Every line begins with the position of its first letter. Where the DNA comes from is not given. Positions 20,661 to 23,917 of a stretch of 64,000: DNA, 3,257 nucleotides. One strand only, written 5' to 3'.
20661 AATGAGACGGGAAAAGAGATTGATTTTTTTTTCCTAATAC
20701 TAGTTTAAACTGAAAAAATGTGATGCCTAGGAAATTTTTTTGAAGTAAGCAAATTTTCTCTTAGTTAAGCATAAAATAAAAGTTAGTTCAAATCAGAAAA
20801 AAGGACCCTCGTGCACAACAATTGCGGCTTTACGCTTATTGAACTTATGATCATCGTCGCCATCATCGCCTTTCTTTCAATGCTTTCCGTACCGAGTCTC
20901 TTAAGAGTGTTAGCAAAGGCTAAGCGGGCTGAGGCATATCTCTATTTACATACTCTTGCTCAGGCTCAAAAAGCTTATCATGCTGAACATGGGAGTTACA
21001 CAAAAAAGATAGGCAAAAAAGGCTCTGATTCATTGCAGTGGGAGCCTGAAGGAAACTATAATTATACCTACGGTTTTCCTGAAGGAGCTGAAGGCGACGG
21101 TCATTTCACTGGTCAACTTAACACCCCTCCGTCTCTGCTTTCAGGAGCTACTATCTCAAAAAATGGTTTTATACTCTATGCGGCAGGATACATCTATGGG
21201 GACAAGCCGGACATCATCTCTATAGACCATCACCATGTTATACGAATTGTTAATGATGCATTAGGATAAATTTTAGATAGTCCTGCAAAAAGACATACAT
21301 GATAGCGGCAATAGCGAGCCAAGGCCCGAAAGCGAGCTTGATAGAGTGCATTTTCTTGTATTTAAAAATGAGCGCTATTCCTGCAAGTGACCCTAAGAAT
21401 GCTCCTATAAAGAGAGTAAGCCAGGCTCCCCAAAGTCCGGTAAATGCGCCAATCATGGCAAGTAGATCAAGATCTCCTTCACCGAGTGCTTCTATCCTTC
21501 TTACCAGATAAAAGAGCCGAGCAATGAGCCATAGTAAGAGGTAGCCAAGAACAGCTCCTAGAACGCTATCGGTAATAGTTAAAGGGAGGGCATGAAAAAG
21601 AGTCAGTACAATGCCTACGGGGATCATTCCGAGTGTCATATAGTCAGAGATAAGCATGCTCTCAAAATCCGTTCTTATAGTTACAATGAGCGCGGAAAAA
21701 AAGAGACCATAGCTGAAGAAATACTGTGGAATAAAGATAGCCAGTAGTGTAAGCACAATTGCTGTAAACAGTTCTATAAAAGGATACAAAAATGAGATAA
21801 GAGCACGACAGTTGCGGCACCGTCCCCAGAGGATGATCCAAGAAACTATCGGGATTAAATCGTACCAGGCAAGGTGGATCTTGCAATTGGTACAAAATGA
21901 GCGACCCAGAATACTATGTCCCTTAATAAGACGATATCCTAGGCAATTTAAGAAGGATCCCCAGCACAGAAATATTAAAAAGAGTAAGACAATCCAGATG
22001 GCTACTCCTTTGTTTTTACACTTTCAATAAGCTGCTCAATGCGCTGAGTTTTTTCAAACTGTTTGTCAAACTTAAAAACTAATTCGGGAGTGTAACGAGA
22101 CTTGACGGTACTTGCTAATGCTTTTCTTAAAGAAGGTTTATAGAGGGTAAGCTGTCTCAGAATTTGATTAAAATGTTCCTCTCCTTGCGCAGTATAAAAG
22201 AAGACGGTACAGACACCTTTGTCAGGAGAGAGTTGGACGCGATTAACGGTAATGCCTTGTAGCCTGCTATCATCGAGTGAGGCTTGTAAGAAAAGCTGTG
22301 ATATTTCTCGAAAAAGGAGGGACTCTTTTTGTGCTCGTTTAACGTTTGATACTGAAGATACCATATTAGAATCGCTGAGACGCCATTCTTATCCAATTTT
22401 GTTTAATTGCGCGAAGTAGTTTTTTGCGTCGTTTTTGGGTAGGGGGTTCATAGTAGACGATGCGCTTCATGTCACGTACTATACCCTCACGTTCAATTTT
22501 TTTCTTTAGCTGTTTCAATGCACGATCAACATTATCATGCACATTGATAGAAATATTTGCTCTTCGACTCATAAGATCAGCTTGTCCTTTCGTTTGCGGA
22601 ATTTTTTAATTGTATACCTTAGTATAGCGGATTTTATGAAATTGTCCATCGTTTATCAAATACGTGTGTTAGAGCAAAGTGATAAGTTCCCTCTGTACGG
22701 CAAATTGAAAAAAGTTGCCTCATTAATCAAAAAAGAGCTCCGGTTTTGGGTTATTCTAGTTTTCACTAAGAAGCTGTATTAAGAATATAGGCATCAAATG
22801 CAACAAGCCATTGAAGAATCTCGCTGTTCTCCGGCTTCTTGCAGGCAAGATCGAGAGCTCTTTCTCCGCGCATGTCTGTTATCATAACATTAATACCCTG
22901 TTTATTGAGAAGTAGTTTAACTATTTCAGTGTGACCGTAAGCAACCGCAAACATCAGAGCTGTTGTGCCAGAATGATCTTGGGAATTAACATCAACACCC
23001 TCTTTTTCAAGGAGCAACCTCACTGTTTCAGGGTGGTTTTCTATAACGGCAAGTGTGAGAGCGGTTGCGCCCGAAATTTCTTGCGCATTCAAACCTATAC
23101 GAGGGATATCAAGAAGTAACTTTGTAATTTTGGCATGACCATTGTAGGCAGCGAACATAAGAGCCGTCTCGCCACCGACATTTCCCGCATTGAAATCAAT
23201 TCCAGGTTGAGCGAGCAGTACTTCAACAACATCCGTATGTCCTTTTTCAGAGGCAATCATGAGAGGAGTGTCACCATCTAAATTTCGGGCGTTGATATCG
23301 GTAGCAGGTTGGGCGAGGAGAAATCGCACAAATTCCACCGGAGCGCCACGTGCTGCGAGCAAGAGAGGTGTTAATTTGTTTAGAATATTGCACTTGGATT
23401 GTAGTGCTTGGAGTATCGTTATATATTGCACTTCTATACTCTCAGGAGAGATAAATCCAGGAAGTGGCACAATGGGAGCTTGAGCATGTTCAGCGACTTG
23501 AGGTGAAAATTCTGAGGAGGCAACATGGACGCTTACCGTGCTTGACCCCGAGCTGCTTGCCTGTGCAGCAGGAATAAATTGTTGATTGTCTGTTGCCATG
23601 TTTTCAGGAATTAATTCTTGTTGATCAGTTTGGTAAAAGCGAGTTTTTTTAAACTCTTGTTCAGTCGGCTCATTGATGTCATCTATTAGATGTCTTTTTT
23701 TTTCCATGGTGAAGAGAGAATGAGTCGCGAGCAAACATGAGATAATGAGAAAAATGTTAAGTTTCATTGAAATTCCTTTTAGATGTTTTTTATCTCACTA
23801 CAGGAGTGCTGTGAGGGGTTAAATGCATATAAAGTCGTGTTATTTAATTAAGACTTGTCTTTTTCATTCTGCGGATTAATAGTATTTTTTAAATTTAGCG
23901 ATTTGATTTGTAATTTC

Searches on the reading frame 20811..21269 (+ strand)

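Call 64: search_protein_families(library=pfam, proteins=[window:20811-21269:+], max_evalue=0.001)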
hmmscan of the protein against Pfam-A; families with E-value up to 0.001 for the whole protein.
window:20811-21269:+ (152 aa): 3 families
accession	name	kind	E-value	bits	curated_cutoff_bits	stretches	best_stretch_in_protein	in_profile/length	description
PF07963.17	N_methyl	-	2.1e-07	30.6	21.2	1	1-25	1-25/27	Prokaryotic N-terminal methylation motif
PF16732.10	ComP_DUS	-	3.4e-06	28.3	27.3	1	32-87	5-60/87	Type IV minor pilin ComP, DNA uptake sequence receptor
PF16734.10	Pilin_GH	-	7.2e-05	23.6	28.9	1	40-94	2-52/114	Type IV pilin-like G and H, putative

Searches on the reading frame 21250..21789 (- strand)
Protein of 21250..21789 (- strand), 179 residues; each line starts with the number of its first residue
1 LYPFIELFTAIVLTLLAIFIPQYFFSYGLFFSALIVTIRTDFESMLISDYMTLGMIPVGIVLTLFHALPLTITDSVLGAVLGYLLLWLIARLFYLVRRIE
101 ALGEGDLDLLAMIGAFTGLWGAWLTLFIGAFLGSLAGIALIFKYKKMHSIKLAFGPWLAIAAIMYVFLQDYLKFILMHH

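Call 64: search_protein_families(library=pfam, proteins=[window:21250-21789:-], max_evalue=0.001)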
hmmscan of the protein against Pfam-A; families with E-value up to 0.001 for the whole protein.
window:21250-21789:- (179 aa): 1 family
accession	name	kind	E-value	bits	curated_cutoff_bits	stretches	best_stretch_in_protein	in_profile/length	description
PF01478.23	Peptidase_A24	-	4.2e-15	56.5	26.5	1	29-137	2-103/104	Type IV leader peptidase family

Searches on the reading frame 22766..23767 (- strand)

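Call 64: search_protein_families(library=pfam, proteins=[window:22766-23767:-], max_evalue=0.001)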
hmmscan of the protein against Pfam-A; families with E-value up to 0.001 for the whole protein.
window:22766-23767:- (333 aa): 7 families
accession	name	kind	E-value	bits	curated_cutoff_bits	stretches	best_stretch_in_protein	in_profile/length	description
PF12796.13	Ank_2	-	2.4e-42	143.9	27.3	3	191-264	21-90/90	Ankyrin repeats (3 copies)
PF00023.36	Ank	-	2e-41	138.1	21.1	4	267-298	2-32/33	Ankyrin repeat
PF13637.12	Ank_4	-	3e-35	119.9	22.7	4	238-287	2-50/50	Ankyrin repeats (many copies)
PF13857.12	Ank_5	-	3.2e-31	107.5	27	3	252-308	1-56/56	Ankyrin repeats (many copies)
PF13606.12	Ank_3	-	1e-30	102.3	22.3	1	164-194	1-30/30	Ankyrin repeat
PF24521.3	Ank_KRIT1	-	8e-16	58.5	80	2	129-192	44-112/149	KRIT1 ankyrin-repeats domain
PF23745.1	ANK_LRRK2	-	5.8e-05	23.4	27.5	0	213-263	78-123/130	LRRK2 ANK repeat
